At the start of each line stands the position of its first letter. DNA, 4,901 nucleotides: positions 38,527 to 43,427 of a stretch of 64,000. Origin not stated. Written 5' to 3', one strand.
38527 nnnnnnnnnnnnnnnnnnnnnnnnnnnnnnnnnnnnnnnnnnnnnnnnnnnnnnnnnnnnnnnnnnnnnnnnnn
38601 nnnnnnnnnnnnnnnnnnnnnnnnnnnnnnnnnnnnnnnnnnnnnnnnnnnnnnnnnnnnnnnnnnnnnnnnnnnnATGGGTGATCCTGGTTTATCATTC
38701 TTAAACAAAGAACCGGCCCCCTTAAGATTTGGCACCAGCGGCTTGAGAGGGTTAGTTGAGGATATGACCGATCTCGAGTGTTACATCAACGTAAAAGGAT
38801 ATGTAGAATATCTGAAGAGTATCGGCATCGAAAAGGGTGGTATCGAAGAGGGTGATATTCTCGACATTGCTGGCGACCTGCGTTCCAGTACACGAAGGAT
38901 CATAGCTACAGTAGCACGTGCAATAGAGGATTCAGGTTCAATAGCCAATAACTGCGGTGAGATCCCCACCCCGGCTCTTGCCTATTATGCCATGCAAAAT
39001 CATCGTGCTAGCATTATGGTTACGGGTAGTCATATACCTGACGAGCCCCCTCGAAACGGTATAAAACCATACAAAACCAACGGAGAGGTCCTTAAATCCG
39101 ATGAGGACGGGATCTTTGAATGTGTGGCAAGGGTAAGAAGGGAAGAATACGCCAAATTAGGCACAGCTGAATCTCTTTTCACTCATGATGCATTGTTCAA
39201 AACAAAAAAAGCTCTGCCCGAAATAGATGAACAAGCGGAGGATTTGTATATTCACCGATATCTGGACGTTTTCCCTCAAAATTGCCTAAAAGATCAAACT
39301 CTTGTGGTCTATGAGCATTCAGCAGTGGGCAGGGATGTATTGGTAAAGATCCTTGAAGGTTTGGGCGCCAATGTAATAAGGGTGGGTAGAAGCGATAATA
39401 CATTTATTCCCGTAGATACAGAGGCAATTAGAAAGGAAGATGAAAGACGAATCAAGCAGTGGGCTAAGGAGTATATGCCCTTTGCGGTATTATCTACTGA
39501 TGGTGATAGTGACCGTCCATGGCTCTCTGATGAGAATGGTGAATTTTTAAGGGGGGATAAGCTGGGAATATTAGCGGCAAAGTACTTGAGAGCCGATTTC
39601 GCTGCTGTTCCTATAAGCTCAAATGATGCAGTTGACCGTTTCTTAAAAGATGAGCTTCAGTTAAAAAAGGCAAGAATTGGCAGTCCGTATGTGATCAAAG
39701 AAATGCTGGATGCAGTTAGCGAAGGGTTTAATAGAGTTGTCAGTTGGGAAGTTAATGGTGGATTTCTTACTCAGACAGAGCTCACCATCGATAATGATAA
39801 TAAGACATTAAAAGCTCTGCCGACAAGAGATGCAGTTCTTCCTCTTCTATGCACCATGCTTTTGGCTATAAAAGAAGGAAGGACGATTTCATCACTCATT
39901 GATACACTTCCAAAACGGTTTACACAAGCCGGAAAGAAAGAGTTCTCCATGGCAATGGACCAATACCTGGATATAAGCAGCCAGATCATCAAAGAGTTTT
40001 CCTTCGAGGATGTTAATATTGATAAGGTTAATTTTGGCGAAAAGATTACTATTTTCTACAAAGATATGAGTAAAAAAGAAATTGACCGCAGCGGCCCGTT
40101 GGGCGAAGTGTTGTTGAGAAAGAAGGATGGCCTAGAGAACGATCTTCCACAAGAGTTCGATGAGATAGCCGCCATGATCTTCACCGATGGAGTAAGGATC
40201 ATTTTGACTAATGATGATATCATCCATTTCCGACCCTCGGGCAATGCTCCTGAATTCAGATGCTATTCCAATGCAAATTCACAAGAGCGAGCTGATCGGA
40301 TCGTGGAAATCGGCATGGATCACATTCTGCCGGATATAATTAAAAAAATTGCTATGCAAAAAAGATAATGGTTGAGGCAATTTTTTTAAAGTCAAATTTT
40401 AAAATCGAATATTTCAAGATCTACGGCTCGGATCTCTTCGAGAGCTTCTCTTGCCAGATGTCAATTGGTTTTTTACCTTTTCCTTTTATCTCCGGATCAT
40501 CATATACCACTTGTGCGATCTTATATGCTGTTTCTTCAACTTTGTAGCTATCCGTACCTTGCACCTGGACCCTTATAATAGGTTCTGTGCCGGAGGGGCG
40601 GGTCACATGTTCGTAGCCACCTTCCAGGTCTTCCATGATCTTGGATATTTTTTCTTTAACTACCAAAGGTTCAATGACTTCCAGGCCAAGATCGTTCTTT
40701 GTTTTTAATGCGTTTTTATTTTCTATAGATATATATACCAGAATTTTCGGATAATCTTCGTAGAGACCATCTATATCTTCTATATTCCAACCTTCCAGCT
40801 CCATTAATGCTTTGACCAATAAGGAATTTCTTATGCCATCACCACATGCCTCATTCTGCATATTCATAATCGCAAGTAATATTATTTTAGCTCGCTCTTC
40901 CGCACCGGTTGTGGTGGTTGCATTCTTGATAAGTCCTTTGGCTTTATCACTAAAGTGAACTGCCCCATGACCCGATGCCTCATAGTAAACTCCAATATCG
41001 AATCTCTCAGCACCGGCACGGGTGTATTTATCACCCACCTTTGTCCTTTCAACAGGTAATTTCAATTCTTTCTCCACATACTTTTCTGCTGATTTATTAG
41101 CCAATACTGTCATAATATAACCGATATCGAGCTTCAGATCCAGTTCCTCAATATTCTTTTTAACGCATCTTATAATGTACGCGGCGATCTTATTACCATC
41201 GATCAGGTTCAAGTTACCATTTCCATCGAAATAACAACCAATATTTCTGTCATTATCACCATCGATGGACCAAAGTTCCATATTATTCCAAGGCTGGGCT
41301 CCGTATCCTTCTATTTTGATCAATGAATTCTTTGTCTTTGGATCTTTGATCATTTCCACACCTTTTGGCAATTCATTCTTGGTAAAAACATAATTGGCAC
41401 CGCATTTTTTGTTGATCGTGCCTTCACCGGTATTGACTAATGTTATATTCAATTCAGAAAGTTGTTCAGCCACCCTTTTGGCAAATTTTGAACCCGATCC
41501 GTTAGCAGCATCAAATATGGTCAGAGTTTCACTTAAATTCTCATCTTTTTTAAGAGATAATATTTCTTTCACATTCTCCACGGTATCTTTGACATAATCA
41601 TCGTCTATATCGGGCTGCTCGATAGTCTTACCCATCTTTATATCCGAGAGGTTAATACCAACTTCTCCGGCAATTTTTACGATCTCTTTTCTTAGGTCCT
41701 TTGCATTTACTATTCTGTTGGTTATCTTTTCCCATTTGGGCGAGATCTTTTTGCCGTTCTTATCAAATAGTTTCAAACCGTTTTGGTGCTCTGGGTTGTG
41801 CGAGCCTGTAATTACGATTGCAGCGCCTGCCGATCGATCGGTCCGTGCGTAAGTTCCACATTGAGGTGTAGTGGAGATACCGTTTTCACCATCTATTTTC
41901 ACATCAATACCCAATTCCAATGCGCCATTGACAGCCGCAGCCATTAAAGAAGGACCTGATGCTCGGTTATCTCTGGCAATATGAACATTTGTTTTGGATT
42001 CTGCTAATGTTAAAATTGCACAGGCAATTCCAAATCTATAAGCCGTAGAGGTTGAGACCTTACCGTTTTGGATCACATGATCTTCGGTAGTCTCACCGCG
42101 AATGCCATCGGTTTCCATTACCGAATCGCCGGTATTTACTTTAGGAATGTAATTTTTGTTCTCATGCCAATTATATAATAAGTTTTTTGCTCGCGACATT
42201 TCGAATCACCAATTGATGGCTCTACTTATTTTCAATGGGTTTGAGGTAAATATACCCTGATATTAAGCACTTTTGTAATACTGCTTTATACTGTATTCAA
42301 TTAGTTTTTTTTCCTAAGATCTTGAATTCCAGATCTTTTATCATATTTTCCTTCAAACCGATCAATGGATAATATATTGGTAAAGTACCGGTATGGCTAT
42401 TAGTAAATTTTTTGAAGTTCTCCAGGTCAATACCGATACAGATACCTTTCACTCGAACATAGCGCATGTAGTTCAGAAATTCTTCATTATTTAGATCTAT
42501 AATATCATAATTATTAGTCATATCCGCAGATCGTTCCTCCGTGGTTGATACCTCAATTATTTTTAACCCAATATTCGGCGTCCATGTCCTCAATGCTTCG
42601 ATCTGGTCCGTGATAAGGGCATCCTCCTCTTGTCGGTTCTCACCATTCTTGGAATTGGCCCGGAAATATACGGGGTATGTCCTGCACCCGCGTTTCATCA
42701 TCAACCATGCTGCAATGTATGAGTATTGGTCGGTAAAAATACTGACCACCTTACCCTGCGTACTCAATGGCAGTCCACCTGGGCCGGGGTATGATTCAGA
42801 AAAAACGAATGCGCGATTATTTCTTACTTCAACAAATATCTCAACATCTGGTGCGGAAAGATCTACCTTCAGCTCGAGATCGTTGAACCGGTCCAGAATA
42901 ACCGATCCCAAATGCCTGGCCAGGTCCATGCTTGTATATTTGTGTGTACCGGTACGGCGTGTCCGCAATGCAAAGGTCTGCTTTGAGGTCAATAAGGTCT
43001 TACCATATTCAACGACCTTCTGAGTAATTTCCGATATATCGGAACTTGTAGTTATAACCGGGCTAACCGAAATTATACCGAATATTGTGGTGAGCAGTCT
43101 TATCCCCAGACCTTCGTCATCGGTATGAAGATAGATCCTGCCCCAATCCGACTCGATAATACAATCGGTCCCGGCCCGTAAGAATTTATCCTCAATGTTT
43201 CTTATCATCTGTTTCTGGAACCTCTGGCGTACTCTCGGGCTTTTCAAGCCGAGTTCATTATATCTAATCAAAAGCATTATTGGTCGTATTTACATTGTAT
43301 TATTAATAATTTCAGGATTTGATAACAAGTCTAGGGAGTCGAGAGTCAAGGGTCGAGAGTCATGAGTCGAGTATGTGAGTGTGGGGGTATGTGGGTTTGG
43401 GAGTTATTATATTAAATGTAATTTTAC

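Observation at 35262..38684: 1,140-aa cytoplasmic orphan protein translationally coupled to a phosphohexomutase: candidate novel sugar-transfer enzyme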

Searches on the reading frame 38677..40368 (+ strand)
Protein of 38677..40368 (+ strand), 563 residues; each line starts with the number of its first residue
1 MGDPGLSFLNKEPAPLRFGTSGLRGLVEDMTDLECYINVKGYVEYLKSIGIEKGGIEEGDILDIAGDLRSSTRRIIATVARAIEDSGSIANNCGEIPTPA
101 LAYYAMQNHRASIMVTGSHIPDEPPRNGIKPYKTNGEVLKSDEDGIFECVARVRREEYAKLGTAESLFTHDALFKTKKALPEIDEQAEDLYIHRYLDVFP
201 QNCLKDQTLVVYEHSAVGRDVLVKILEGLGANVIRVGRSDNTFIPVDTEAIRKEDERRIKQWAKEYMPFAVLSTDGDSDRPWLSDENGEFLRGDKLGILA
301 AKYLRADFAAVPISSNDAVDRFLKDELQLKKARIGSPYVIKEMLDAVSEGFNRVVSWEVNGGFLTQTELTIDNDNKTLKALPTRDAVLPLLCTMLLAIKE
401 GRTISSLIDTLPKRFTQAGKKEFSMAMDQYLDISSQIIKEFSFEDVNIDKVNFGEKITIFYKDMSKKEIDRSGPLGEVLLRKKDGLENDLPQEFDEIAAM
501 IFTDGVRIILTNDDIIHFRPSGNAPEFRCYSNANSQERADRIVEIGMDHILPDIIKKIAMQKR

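Call 6: search_protein_families(library=pfam, proteins=[window:38677-40368:+], max_evalue=0.01)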
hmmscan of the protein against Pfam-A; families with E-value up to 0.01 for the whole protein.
window:38677-40368:+ (563 aa): 4 families
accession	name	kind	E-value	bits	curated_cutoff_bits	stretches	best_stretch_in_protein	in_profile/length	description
PF02878.22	PGM_PMM_I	-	5.8e-14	52.4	22.5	1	17-152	3-133/138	Phosphoglucomutase/phosphomannomutase, alpha/beta/alpha domain I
PF02879.22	PGM_PMM_II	-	1.3e-09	39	29.3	1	191-288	3-103/103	Phosphoglucomutase/phosphomannomutase, alpha/beta/alpha domain II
PF02880.22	PGM_PMM_III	-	1.6e-07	31.9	20.7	1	293-415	2-115/115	Phosphoglucomutase/phosphomannomutase, alpha/beta/alpha domain III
PF00408.26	PGM_PMM_IV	-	0.00037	20.9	23.1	1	491-544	12-63/68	Phosphoglucomutase/phosphomannomutase, C-terminal domain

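Call 7: search_protein_families(library=ncbifam, proteins=[window:38677-40368:+], max_evalue=0.01)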
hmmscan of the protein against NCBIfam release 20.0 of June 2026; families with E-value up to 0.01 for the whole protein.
window:38677-40368:+ (563 aa): 4 families
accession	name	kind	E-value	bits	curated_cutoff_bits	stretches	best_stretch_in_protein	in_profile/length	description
TIGR03990.1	Arch_GlmM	equivalog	1.3e-40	139.6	439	2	18-446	4-395/444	phosphoglucosamine mutase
TIGR01455.1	glmM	equivalog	1.4e-17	63.6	447.55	1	18-345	1-315/442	phosphoglucosamine mutase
NF046027.1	PhglucPhmanMutPgmG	equivalog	2.4e-07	29.8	600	1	63-316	48-282/460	phosphoglucomutase/phosphomannomutase PgmG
NF007088.0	PRK09542.1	equivalog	0.0002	20.4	618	0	57-304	44-275/456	phosphomannomutase/phosphoglucomutase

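Call 13: find_related_loci(query=window:38677-40365:+, collection=genome_contigs, flank=10000)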
Query window:38677-40365:+ (563 aa) in genome_contigs; peptide patterns used: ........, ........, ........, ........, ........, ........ (x = any residue, [..] = any of these).
33 stretches matched a pattern; 2 encode a relative of the query (tblastn E <= 1e-3); 2 distinct loci.
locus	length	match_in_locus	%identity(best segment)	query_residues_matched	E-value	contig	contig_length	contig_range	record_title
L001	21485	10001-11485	46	9-548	1e-140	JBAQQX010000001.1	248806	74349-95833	MAG: Candidatus Saccharimonadales bacterium isolate MFD12015_ilm_asm_bin4 k127_187969, whole genome shotgun sequence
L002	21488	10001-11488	45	6-547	3e-130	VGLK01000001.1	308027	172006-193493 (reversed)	MAG: Candidatus Saccharibacteria bacterium isolate K_DeepCast_1200m_m2_081 K_DeepCast_1200m_m2_081_Ga0194110_10000008, w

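Call 84: search_solved_structures(query=window:38677-40365:+, max_evalue=0.00001)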
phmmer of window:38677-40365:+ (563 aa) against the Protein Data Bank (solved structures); distinct sequences matched with E-value up to 0.00001: 10.
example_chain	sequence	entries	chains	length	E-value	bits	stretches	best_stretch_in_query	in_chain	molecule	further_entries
4hjh_A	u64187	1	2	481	6.5e-83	282.5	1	15-405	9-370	Phosphomannomutase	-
9du5_A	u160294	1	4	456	1.2e-16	63.8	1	18-417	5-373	Phosphoglucomutase/phosphomannomutase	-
1wqa_A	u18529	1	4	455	3e-16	62.5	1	18-420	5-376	phospho-sugar mutase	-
9ix8_A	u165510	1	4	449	5.8e-12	48.3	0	45-307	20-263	Phosphopentomutase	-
3i3w_A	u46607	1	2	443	4e-08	35.6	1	18-343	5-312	Phosphoglucosamine mutase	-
3pdk_A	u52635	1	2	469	2.4e-07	33.1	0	17-307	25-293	Phosphoglucosamine mutase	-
9g69_A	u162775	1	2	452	8.5e-07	31.2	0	64-307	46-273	Phosphoglucosamine mutase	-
6gyz_A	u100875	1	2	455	1.3e-06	30.6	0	272-344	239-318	Phosphoglucosamine mutase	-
7ojr_A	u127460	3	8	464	2.4e-06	29.8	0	18-343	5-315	Phosphoglucosamine mutase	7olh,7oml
2f7l_A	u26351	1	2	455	4.5e-06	28.9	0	18-416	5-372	455aa long hypothetical phospho-sugar mutase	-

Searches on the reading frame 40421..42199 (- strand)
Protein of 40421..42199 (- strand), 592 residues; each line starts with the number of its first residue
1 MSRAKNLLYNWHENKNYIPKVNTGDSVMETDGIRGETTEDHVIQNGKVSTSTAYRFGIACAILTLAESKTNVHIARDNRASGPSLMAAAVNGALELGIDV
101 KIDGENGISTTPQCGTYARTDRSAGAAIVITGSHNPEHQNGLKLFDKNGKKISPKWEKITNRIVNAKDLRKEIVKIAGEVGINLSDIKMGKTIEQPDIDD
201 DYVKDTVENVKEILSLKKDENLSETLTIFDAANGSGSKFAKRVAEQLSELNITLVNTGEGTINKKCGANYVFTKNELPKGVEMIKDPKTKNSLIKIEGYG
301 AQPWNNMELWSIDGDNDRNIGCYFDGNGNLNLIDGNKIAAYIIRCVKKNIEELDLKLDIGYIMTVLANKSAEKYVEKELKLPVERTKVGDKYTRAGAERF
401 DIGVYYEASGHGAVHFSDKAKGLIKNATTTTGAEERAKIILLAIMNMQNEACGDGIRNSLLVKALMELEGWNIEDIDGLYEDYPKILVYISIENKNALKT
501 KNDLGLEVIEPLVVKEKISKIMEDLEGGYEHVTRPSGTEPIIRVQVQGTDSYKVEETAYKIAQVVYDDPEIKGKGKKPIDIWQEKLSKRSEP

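Call 6: search_protein_families(library=pfam, proteins=[window:40421-42199:-], max_evalue=0.01)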
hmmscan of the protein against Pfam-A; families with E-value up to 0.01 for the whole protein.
window:40421-42199:- (592 aa): 4 families
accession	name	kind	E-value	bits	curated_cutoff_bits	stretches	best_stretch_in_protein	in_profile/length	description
PF21404.3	AMG1_III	-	4.5e-32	111.2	27.1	1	334-471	1-140/140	Phosphoacetylglucosamine mutase AMG1, domain III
PF02878.22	PGM_PMM_I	-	1.4e-23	83.6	22.5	1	28-165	4-133/138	Phosphoglucomutase/phosphomannomutase, alpha/beta/alpha domain I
PF02880.22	PGM_PMM_III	-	5.1e-07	30.3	20.7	1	334-417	1-80/115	Phosphoglucomutase/phosphomannomutase, alpha/beta/alpha domain III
PF00408.26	PGM_PMM_IV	-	3.7e-05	24.1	23.1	1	533-563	37-67/68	Phosphoglucomutase/phosphomannomutase, C-terminal domain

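Call 7: search_protein_families(library=ncbifam, proteins=[window:40421-42199:-], max_evalue=0.01)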
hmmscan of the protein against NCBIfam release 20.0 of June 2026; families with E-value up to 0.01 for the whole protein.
window:40421-42199:- (592 aa): 7 families
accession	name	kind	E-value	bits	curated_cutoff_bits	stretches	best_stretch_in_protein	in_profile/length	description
TIGR01455.1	glmM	equivalog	1.1e-45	156.2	447.55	3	30-271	3-219/442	phosphoglucosamine mutase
TIGR03990.1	Arch_GlmM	equivalog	1.1e-32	113.6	439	2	27-261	3-206/444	phosphoglucosamine mutase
NF007088.0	PRK09542.1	equivalog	7.7e-14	51.5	618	1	48-252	25-202/456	phosphomannomutase/phosphoglucomutase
NF046027.1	PhglucPhmanMutPgmG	equivalog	1.2e-12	47.3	600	1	50-257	25-203/460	phosphoglucomutase/phosphomannomutase PgmG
TIGR01132.1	pgm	equivalog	6.1e-07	28.2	778.05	1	72-257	81-261/546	phosphoglucomutase (alpha-D-glucose-1,6-bisphosphate-dependent)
NF005737.0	PRK07564.1-1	equivalog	0.00013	20.7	378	1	86-248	67-229/543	alpha-D-glucose phosphate-specific phosphoglucomutase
NF011943.0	PRK15414.1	subfamily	0.0062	15.6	801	0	52-155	24-120/456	phosphomannomutase CpsG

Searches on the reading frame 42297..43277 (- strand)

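Call 6: search_protein_families(library=pfam, proteins=[window:42297-43277:-], max_evalue=0.01)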
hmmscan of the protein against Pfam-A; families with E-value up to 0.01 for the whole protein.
window:42297-43277:- (326 aa): 3 families
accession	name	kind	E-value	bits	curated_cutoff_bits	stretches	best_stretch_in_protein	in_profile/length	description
PF02926.22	THUMP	-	8.9e-16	58.5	20.6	1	79-159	2-82/84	THUMP domain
PF22025.1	ThiI_fer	-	7.4e-14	52.4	25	1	2-72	2-72/72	ThiI ferredoxin-like domain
PF02568.20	ThiI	-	3.3e-05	24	20.5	1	173-222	2-52/197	Thiamine biosynthesis protein (ThiI)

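Call 7: search_protein_families(library=ncbifam, proteins=[window:42297-43277:-], max_evalue=0.01)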
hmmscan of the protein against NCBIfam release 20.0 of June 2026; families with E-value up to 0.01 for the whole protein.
window:42297-43277:- (326 aa): 5 families
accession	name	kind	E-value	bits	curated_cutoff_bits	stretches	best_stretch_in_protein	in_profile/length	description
TIGR00342.1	TIGR00342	equivalog_domain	1.4e-43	149.4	264.5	1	2-218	1-217/373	tRNA uracil 4-sulfurtransferase ThiI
NF040721.1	Trm14_Arch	equivalog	1.8e-13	50.4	280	1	77-158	67-151/370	tRNA (guanine(6)-N2)-methyltransferase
NF040850.1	Trm14_Thcoccales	equivalog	2.1e-07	30.2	480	1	94-155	113-175/365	tRNA (guanine(6)-N2)-methyltransferase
NF006222.0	PRK08349.1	subfamily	0.0073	16.2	251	0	186-214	13-41/198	hypothetical protein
TIGR01177.1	TIGR01177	hypoth_equivalog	0.0077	15.6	316.55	0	80-158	65-138/330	TIGR01177 family methyltransferase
